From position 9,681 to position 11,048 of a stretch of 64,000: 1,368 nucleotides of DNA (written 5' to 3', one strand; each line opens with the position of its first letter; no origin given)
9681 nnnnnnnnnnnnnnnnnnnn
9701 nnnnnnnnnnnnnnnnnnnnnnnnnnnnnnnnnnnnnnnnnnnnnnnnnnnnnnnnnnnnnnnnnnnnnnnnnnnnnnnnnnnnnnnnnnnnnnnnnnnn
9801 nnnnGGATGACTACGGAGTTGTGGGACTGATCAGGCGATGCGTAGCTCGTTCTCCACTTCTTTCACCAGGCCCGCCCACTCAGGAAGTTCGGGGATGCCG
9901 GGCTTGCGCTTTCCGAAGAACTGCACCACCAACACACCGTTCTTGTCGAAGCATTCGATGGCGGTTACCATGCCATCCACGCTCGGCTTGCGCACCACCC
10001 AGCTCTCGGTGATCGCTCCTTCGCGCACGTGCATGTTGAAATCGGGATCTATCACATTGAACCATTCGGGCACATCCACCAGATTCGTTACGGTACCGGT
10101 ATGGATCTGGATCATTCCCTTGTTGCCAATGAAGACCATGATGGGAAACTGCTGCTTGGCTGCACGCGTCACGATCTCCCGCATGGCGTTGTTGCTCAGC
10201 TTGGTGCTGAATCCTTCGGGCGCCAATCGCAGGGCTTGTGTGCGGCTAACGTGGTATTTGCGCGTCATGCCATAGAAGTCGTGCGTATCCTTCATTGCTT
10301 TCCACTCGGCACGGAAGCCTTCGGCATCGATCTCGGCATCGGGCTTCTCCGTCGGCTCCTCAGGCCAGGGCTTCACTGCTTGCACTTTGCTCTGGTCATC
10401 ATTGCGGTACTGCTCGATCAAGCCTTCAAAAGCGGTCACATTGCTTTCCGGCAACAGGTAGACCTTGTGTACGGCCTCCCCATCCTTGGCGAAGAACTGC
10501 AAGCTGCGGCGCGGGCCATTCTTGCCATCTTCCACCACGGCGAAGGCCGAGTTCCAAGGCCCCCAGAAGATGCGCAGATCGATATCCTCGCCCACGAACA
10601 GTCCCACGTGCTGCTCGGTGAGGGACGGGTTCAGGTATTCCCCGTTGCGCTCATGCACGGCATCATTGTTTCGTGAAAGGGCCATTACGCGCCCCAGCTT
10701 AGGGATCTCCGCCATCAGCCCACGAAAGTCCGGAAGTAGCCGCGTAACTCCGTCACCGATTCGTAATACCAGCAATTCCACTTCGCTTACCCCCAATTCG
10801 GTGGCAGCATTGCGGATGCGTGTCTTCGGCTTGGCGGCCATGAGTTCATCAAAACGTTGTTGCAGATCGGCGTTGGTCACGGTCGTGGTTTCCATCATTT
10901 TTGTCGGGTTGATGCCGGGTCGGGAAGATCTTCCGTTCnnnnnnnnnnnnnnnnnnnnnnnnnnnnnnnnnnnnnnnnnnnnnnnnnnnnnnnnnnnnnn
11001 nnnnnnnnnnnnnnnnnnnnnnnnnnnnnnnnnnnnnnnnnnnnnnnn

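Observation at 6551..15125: Composite seven-gene heme-acquisition operon combining Bacteroidota HmuY/HmuR-type surface capture with a proteobacterial-type HmuTUV-HemS import and processing module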

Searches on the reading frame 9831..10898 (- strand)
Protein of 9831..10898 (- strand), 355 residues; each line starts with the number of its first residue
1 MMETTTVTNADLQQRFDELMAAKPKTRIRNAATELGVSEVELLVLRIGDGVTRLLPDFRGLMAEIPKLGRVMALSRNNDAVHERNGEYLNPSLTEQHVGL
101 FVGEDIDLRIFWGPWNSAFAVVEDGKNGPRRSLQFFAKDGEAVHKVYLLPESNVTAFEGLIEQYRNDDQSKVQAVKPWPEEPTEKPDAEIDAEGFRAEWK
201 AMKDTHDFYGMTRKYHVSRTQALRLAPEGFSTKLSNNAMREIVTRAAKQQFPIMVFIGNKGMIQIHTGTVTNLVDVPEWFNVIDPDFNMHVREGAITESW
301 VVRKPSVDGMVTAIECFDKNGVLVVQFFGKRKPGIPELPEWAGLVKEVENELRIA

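Call 3: search_protein_families(library=pfam, proteins=[window:9831-10898:-], max_evalue=0.01)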
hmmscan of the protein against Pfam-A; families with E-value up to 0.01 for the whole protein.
window:9831-10898:- (355 aa): 2 families
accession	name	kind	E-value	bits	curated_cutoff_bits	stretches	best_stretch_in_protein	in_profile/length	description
PF05171.18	HemS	-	2.4e-73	244.5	24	2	217-347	2-127/128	Haemin-degrading HemS.ChuX domain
PF06228.19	ChuX_HutX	-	4.9e-55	185.5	25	2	32-160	1-134/134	Haem utilisation ChuX/HutX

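Call 4: search_protein_families(library=ncbifam, proteins=[window:9831-10898:-], max_evalue=0.01)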
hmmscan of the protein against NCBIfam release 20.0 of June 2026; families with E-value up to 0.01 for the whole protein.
window:9831-10898:- (355 aa): 1 family
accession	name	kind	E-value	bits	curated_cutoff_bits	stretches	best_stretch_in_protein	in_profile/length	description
TIGR04108.1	HutX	equivalog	7.9e-11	42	110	1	210-328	15-134/154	heme utilization cystosolic carrier protein HutX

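Call 8: find_encoding_contigs(protein=window:9831-10898:-, flank=10000, max_places=6)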
Protein window:9831-10898:- (355 aa): no gene with exactly this product is on record in the collection.

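Call 12: find_related_loci(query=window:9831-10898:-, collection=genome_contigs, flank=8000)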
Query window:9831-10898:- (355 aa) in genome_contigs; peptide patterns used: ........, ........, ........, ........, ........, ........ (x = any residue, [..] = any of these).
124 stretches matched a pattern; 6 encode a relative of the query (tblastn E <= 1e-3); 6 distinct loci.
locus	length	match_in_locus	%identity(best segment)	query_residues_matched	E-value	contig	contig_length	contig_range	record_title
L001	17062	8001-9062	90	2-355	0e+0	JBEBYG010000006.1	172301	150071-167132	MAG: Cryomorpha ignava isolate T2.bin.84 NODE_166_length_172301_cov_19.604833, whole genome shotgun sequence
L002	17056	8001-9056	84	2-355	0e+0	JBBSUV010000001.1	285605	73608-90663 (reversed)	MAG: Flavobacteriales bacterium isolate SVL2_sbin.57 SVL2_sbin.57_k141_769431_L_285605_cov_26.0401, whole genome shotgun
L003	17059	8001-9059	84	2-355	0e+0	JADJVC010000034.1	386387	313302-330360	MAG: Flavobacteriales bacterium isolate Hirt_18-Q3-R61-65_MAXAC.366 tig01348074-10-3867730, whole genome shotgun sequenc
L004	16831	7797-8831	82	11-355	0e+0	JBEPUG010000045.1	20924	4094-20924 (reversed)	MAG: Flavobacteriales bacterium isolate 22E.concoct.115 NODE_2116_length_20924_cov_6.636063, whole genome shotgun sequen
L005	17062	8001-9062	81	2-355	0e+0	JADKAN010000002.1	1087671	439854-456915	MAG: Flavobacteriales bacterium isolate Mari_18-Q3-R65-66_BAT3C.397 tig00000612-10-10874080, whole genome shotgun sequen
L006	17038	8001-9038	50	1-348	2e-116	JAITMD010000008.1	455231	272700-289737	MAG: Flavobacteriaceae bacterium isolate Pcu381_bin47 k119_135646, whole genome shotgun sequence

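Call 20: find_homologous_proteins(query=window:9831-10898:-, max_evalue=0.001)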
Query window:9831-10898:- (355 aa): 5329 proteins with E <= 0.001 among 8000 candidates; the best 120 are listed.
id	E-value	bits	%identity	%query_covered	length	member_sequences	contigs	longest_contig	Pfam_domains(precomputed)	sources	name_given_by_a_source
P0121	1.0e-217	740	91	100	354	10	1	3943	PF05171.19,PF06228.20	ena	-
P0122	2.4e-206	703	86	100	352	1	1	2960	PF05171.19,PF06228.20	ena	-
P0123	1.6e-205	700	87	100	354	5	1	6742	PF05171.19,PF06228.20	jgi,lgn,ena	-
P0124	3.4e-203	692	85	100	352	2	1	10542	PF05171.19,PF06228.20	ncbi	ncbi:MAG: ChuX/HutX family heme-like substrate-binding protein [Flavobacteriales bacterium]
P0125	1.2e-201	687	84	100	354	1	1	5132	PF05171.19,PF06228.20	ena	-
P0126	3.4e-200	682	83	100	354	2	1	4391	PF05171.19,PF06228.20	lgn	-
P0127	4.3e-200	682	85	100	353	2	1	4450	PF05171.19,PF06228.20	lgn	-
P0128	5.1e-200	682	84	100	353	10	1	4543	PF05171.19,PF06228.20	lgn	-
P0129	7.4e-200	681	83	100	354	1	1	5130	PF05171.19,PF06228.20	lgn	-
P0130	1.6e-199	680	84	100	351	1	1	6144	PF05171.19,PF06228.20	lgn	-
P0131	8.9e-199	678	83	100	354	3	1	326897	PF05171.19,PF06228.20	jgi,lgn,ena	-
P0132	1.3e-198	677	83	100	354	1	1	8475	PF05171.19,PF06228.20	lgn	-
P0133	2.1e-197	673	82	100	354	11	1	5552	PF05171.19,PF06228.20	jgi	jgi:putative hemin transport protein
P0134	3.5e-196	669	82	100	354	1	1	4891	PF05171.19,PF06228.20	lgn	-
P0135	1.8e-194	664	81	100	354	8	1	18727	PF05171.19,PF06228.20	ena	-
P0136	1.9e-193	660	80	100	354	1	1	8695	PF05171.19,PF06228.20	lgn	-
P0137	8.5e-190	648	80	100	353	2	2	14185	PF05171.19,PF06228.20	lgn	-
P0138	7.9e-189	645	79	100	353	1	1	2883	PF05171.19,PF06228.20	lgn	-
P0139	1.2e-158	546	81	80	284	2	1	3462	PF05171.19,PF06228.20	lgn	-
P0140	4.2e-158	544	67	99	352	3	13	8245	PF05171.19,PF06228.20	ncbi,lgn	-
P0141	7.9e-158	543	67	99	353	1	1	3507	PF05171.19,PF06228.20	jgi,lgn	jgi:putative hemin transport protein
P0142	1.6e-157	542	67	100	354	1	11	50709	PF05171.19,PF06228.20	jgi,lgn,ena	jgi:putative hemin transport protein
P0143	4.2e-156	537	67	100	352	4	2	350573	PF05171.19,PF06228.20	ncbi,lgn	ncbi:MAG: ChuX/HutX family heme-like substrate-binding protein [Flavobacteriales bacterium]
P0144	9.4e-155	533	67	99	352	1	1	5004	PF05171.19,PF06228.20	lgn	-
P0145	1.0e-153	530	67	96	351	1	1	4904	PF05171.19,PF06228.20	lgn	-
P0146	1.7e-153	529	65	100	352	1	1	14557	PF05171.19,PF06228.20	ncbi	-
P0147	7.9e-152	523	65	100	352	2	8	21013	PF05171.19,PF06228.20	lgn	-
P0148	9.3e-150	517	65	98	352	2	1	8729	PF05171.19,PF06228.20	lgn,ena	-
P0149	1.6e-146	506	63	99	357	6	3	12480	PF05171.19,PF06228.20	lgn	-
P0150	1.4e-145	503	63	99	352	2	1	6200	PF05171.19,PF06228.20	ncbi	-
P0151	3.1e-145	502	63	99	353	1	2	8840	PF05171.19,PF06228.20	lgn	-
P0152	3.2e-145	502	63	98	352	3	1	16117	PF05171.19,PF06228.20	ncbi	-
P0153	7.3e-145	500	63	99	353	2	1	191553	PF05171.19,PF06228.20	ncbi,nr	ncbi:MAG: hemin-degrading factor [Flavobacteriales bacterium]|nr:hemin-degrading factor [Flavobacter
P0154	4.2e-144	498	62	99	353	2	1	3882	PF05171.19,PF06228.20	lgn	-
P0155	4.3e-144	498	61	100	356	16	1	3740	PF05171.19,PF06228.20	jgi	-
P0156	5.5e-144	498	63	99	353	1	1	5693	PF05171.19,PF06228.20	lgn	-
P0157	6.0e-144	497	61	100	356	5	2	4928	PF05171.19,PF06228.20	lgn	-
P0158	7.3e-144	497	63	97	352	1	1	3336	PF05171.19,PF06228.20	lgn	-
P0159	2.1e-143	496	64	98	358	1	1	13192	PF05171.19,PF06228.20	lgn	-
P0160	3.3e-142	492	62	99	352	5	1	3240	PF05171.19,PF06228.20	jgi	jgi:putative hemin transport protein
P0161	3.4e-142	492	61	96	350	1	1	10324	PF05171.19,PF06228.20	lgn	-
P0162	1.4e-141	490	62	99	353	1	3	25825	PF05171.19,PF06228.20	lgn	-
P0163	1.4e-141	490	62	98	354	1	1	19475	PF05171.19,PF06228.20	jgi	jgi:putative hemin transport protein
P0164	3.3e-141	488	62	98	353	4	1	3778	PF05171.19,PF06228.20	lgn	-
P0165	3.5e-141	488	62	99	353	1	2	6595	PF05171.19,PF06228.20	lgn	-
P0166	6.6e-141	487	62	99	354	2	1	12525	PF05171.19,PF06228.20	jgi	-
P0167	7.2e-141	487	61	99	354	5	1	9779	PF05171.19,PF06228.20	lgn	-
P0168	1.2e-140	487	60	99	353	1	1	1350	PF05171.19,PF06228.20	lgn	-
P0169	1.2e-140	487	61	99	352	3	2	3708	PF05171.19,PF06228.20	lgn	-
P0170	2.4e-140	486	61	99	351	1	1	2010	PF05171.19,PF06228.20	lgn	-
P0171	3.0e-140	485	61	99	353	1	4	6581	PF05171.19,PF06228.20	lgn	-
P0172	3.3e-140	485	59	98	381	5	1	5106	PF05171.19,PF06228.20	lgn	-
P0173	8.2e-140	484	61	99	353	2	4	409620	PF05171.19,PF06228.20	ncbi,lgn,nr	ncbi:MAG: hemin-degrading factor [Flavobacteriales bacterium]|nr:hemin-degrading factor [Flavobacter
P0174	1.0e-139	484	61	99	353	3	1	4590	PF05171.19,PF06228.20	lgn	-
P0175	1.6e-139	483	61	98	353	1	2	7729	PF05171.19,PF06228.20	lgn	-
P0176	2.4e-139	482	60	99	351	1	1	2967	PF05171.19,PF06228.20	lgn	-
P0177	5.8e-139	481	60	100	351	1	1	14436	PF05171.19,PF06228.20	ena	-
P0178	9.7e-139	480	59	99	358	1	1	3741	PF05171.19,PF06228.20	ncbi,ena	-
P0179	1.2e-138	480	62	96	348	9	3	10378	PF05171.19,PF06228.20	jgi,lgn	jgi:putative hemin transport protein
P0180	2.0e-138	479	61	97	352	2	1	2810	PF05171.19,PF06228.20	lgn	-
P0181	4.9e-138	478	60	99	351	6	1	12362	PF05171.19,PF06228.20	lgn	-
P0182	5.4e-138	478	61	96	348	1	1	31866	PF05171.19,PF06228.20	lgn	-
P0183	7.2e-138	477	60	99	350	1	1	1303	PF05171.19,PF06228.20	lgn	-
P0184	1.1e-136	474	60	97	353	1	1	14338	PF05171.19,PF06228.20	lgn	-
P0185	1.3e-136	473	58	99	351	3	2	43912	PF05171.19,PF06228.20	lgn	-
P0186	1.7e-136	473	60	100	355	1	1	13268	PF05171.19,PF06228.20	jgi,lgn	jgi:putative hemin transport protein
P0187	2.8e-136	472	59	97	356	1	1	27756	PF05171.19,PF06228.20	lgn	-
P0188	3.3e-136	472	61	98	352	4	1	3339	PF05171.19,PF06228.20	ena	-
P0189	4.4e-136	472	59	99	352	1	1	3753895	PF05171.19,PF06228.20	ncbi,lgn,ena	-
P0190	5.2e-136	471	60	97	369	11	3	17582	PF05171.19,PF06228.20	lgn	-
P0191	5.9e-136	471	59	96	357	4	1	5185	PF05171.19,PF06228.20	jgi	-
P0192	8.1e-136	471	59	99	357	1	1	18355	PF05171.19,PF06228.20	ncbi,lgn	ncbi:MAG: ChuX/HutX family heme-like substrate-binding protein [Flavobacteriales bacterium]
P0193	8.4e-136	471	60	98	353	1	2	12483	PF05171.19,PF06228.20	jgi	jgi:putative hemin transport protein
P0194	9.5e-136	471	60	99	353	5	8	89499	PF05171.19,PF06228.20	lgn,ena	-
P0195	1.4e-135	470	57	99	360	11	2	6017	PF05171.19,PF06228.20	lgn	-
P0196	2.3e-135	469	58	99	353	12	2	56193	PF05171.19,PF06228.20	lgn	-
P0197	3.3e-135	469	60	96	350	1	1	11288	PF05171.19,PF06228.20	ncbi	-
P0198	4.7e-135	468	58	98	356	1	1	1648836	PF05171.19,PF06228.20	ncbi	ncbi:MAG: ChuX/HutX family heme-like substrate-binding protein [Flavobacteriales bacterium]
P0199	8.2e-135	467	61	95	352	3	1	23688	PF05171.19,PF06228.20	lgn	-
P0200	9.9e-135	467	59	99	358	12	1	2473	PF05171.19,PF06228.20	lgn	-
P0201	1.1e-134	467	57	99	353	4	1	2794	PF05171.19,PF06228.20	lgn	-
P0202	1.6e-134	466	58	99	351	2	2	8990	PF05171.19,PF06228.20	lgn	-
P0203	1.7e-134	466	58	97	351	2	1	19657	PF05171.19,PF06228.20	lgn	-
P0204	1.9e-134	466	59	97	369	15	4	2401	PF05171.19,PF06228.20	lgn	-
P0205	2.9e-134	466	58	100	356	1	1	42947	PF05171.19,PF06228.20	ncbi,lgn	-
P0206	3.3e-134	465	59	99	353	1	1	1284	PF05171.19,PF06228.20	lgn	-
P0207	3.4e-134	465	59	97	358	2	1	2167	PF05171.19,PF06228.20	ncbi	-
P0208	4.4e-134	465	59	97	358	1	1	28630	PF05171.19,PF06228.20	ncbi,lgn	ncbi:MAG: ChuX/HutX family heme-like substrate-binding protein [Bacteroidota bacterium]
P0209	7.2e-134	464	61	97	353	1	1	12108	PF05171.19,PF06228.20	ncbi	-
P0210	1.4e-133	463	58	99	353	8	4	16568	PF05171.19,PF06228.20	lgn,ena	-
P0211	4.0e-133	462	58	97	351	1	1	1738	PF05171.19,PF06228.20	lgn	-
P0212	5.5e-133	461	59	98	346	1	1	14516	PF05171.19,PF06228.20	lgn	-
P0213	1.2e-132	460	59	99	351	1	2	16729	PF05171.19,PF06228.20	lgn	-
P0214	1.3e-132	460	59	97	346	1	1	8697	PF05171.19,PF06228.20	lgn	-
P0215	4.8e-132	458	59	97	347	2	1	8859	PF05171.19,PF06228.20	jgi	jgi:putative hemin transport protein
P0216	1.5e-131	457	59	95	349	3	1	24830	PF05171.19,PF06228.20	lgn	-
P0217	1.6e-131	457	59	98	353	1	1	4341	PF05171.19,PF06228.20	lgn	-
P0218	3.9e-131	455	59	95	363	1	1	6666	PF05171.19,PF06228.20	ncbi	ncbi:MAG: ChuX/HutX family heme-like substrate-binding protein [Bacteroidota bacterium]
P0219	4.9e-131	455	57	99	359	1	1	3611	PF05171.19,PF06228.20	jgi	jgi:putative hemin transport protein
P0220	6.4e-131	455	59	97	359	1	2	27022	PF05171.19,PF06228.20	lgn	-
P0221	1.0e-130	454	58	99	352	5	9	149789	PF05171.19,PF06228.20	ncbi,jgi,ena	-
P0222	1.1e-130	454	57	99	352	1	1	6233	PF05171.19,PF06228.20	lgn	-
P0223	1.1e-130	454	61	93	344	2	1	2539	PF05171.19,PF06228.20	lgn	-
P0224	3.7e-130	452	57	97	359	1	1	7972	PF05171.19,PF06228.20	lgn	-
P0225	4.2e-130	452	57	96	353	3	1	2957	PF05171.19,PF06228.20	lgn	-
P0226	4.7e-130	452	58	98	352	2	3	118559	PF05171.19,PF06228.20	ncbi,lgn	-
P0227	6.5e-130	451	58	99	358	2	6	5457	PF05171.19,PF06228.20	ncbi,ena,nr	ncbi:MAG: hemin-degrading factor [Flavobacteriales bacterium]|nr:hemin-degrading factor [Flavobacter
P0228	8.1e-130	451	57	98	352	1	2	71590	PF05171.19,PF06228.20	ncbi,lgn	ncbi:MAG: ChuX/HutX family heme-like substrate-binding protein [Chitinophagales bacterium]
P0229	1.2e-129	450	58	98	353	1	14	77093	PF05171.19,PF06228.20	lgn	-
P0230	1.8e-129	450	58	99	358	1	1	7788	PF05171.19,PF06228.20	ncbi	ncbi:MAG: hemin-degrading factor [Flavobacteriales bacterium]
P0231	2.7e-129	449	56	99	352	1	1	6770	PF05171.19,PF06228.20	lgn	-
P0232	6.0e-129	448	57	99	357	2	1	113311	PF05171.19,PF06228.20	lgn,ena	-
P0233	6.4e-129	448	58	97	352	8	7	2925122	PF05171.19,PF06228.20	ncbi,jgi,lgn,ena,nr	ncbi:MAG: hemin-degrading factor [Flavobacteriales bacterium]|jgi:putative hemin transport protein|n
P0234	1.1e-128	447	58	98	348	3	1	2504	PF05171.19,PF06228.20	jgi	jgi:putative hemin transport protein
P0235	1.1e-128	447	57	98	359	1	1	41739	PF05171.19,PF06228.20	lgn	-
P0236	1.6e-128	447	57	98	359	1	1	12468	PF05171.19,PF06228.20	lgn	-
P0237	1.6e-128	447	58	97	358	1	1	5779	PF05171.19,PF06228.20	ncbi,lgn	ncbi:MAG: ChuX/HutX family heme-like substrate-binding protein [Bacteroidota bacterium]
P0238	2.0e-128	446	57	96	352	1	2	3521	PF05171.19,PF06228.20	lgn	-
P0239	2.0e-128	446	57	97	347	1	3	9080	PF05171.19,PF06228.20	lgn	-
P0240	2.9e-128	446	59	97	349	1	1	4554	PF05171.19,PF06228.20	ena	-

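Call 21: find_encoding_contigs(protein=P0198, flank=10000, max_places=1)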
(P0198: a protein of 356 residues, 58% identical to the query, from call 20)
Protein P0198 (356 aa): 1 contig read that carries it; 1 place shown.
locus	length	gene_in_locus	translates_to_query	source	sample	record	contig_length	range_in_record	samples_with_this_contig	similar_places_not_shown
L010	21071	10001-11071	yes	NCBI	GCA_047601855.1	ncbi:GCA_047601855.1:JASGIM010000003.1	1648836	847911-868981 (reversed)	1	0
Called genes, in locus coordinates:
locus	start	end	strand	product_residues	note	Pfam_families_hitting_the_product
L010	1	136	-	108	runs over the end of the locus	PF00893:Multi_Drug_Res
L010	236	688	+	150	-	PF03852:Vsr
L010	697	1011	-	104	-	PF20584:DUF6787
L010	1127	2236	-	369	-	PF26549:Tricorn_N, PF07676:PD40, PF26549:Tricorn_N, PF26550:Tricorn_2nd (weak), PF07676:PD40 (weak)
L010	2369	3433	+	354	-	PF04055:Radical_SAM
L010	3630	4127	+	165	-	PF07995:GSDH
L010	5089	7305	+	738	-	PF00801:PKD, PF18911:PKD_4, PF22352:K319L-like_PKD (faint), PF00801:PKD, PF18911:PKD_4, PF07691:PA14 (faint), PF10528:GLEYA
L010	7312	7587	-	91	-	PF00708:Acylphosphatase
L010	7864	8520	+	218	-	PF01569:PAP2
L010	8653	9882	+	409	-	PF14064:HmuY (faint), PF18962:Por_Secre_tail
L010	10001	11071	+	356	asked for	PF06228:ChuX_HutX, PF05171:HemS, PF06228:ChuX_HutX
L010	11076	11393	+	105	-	-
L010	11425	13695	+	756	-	PF13620:CarboxypepD_reg (weak), PF07715:Plug, PF00593:TonB_dep_Rec_b-barrel, PF14905:OMP_b-brl_3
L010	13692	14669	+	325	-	PF14064:HmuY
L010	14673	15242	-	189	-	PF07995:GSDH, PF22807:TrAA12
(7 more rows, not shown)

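Call 22: find_encoding_contigs(protein=P0228, flank=10000, max_places=1)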
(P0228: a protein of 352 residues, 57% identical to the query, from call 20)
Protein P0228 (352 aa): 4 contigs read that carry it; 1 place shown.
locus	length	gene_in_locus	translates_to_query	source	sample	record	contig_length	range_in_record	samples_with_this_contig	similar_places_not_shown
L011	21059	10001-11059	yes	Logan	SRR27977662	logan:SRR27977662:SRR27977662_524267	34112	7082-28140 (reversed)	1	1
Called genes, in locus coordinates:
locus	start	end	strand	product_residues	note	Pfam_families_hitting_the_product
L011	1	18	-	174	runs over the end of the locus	PF02525:Flavodoxin_2 (weak), PF03358:FMN_red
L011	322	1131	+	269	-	PF00142:Fer4_NifH (faint), PF01656:CbiA, PF02374:ArsA_ATPase (weak), PF06564:CBP_BcsQ, PF09140:MipZ, PF10609:ParA (weak), PF13614:AAA_31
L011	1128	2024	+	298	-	PF02195:ParB_N, PF17762:HTH_ParB, PF23552:ParB_C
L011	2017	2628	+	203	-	PF18935:DUF5683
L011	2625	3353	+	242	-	PF01113:DapB_N, PF05173:DapB_C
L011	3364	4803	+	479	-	PF18936:DUF5684, PF10502:Peptidase_S26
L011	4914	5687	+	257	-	-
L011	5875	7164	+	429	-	PF14064:HmuY (faint), PF18962:Por_Secre_tail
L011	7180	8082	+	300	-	PF01497:Peripla_BP_2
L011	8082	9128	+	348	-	PF01032:FecCD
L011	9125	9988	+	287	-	PF00005:ABC_tran, PF02463:SMC_N (faint), PF13304:AAA_21 (faint)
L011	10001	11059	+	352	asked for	PF05171:HemS, PF06228:ChuX_HutX, PF05171:HemS, PF06228:ChuX_HutX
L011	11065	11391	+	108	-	PF20391:DUF6686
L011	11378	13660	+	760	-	PF07715:Plug, PF00593:TonB_dep_Rec_b-barrel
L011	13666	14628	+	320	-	PF14064:HmuY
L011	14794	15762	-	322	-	PF01075:Glyco_transf_9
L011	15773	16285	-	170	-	PF00132:Hexapep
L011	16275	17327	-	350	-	PF22807:TrAA12, PF23500:DUF7133, PF07995:GSDH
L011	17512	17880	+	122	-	-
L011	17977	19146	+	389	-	PF10509:GalKase_gal_bdg, PF00288:GHMP_kinases_N, PF08544:GHMP_kinases_C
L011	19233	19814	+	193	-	PF06175:MiaE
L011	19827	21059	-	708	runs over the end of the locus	PF18962:Por_Secre_tail (faint), PF07504:FTP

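Call 23: find_encoding_contigs(protein=P0233, flank=10000, max_places=2)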
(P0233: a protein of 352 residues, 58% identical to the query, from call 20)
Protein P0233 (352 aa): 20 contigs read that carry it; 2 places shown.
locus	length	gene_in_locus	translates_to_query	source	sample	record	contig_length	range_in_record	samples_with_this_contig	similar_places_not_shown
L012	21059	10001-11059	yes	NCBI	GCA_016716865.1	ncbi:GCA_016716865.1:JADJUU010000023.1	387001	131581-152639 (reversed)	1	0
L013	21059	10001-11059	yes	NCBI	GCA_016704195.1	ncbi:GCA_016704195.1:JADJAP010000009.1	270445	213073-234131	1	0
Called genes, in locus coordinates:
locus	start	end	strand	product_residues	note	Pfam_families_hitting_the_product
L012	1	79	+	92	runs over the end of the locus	PF18916:Lycopene_cyc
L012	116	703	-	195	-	PF04973:NMN_transporter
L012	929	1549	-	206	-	PF23286:LRR_13 (faint), PF23598:LRR_14 (weak), PF00560:LRR_1 (faint), PF12799:LRR_4 (faint), PF13855:LRR_8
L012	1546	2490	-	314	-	PF01467:CTP_transf_like (weak), PF06574:FAD_syn, PF01687:Flavokinase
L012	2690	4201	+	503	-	PF02874:ATP-synt_ab_N, PF00006:ATP-synt_ab, PF22919:ATP-synt_VA_C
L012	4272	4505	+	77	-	PF02823:ATP-synt_DE_N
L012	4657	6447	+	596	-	-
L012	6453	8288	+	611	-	-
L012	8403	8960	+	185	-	PF02627:CMD (faint)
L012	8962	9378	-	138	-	-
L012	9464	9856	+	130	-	PF17516:ProQ_C (faint), PF05641:Agenet (weak)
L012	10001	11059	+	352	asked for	PF05171:HemS, PF06228:ChuX_HutX, PF05171:HemS, PF06228:ChuX_HutX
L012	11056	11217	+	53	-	-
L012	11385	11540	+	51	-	-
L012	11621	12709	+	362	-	PF26766:Choice_anch_L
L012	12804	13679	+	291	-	PF03279:Lip_A_acyltrans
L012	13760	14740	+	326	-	PF00487:FA_desaturase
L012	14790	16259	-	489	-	PF18962:Por_Secre_tail (weak)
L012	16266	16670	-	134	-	-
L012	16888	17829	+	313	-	PF00005:ABC_tran, PF13304:AAA_21 (weak), PF13732:DrrA1-3_C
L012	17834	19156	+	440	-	PF12679:ABC2_membrane_2 (weak), PF12698:ABC2_membrane_3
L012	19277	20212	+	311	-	PF02541:Ppx-GppA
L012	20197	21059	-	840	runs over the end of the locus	PF12768:Rax2 (faint), PF07494:Reg_prop (faint), PF17164:DUF5122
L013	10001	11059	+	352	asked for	PF05171:HemS, PF06228:ChuX_HutX, PF05171:HemS, PF06228:ChuX_HutX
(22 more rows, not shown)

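Call 24: find_encoding_contigs(protein=P0189, flank=10000, max_places=1)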
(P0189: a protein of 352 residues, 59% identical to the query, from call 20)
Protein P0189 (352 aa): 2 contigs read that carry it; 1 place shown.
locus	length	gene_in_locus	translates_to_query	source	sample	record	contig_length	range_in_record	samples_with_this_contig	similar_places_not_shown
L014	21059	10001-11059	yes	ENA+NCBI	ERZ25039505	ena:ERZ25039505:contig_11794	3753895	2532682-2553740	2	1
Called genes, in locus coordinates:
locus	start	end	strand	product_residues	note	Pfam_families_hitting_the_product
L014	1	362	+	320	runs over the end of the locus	PF13584:BatD (weak)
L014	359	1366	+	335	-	PF07584:BatA, PF00092:VWA, PF13519:VWA_2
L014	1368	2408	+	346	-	PF07584:BatA (weak), PF00092:VWA, PF13519:VWA_2, PF13768:VWA_3 (faint)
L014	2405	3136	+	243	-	PF13414:TPR_11, PF13432:TPR_16, PF12895:ANAPC3 (faint), PF13176:TPR_7 (faint), PF14559:TPR_19 (weak), PF13424:TPR_12, PF00515:TPR_1, PF07719:TPR_2 (weak), +5 more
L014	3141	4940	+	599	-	PF13584:BatD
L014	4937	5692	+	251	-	PF00515:TPR_1, PF07719:TPR_2, PF13414:TPR_11, PF08239:SH3_3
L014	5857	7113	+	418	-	PF18962:Por_Secre_tail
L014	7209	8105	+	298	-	PF01497:Peripla_BP_2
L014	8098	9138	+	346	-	PF01032:FecCD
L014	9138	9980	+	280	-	PF02463:SMC_N, PF13476:AAA_23, PF13555:AAA_29 (faint), PF00005:ABC_tran, PF13304:AAA_21 (faint)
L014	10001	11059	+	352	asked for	PF05171:HemS, PF06228:ChuX_HutX, PF05171:HemS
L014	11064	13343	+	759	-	PF13715:CarbopepD_reg_2 (weak), PF07715:Plug, PF00593:TonB_dep_Rec_b-barrel, PF14905:OMP_b-brl_3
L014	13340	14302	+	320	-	PF14064:HmuY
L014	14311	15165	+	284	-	PF04187:Cofac_haem_bdg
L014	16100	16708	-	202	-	PF18962:Por_Secre_tail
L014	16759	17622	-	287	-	-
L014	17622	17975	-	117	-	PF13585:CHU_C (weak), PF18962:Por_Secre_tail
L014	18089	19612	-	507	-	PF17164:DUF5122, PF18962:Por_Secre_tail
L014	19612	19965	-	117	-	PF18962:Por_Secre_tail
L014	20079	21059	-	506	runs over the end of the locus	PF17164:DUF5122 (faint), PF18962:Por_Secre_tail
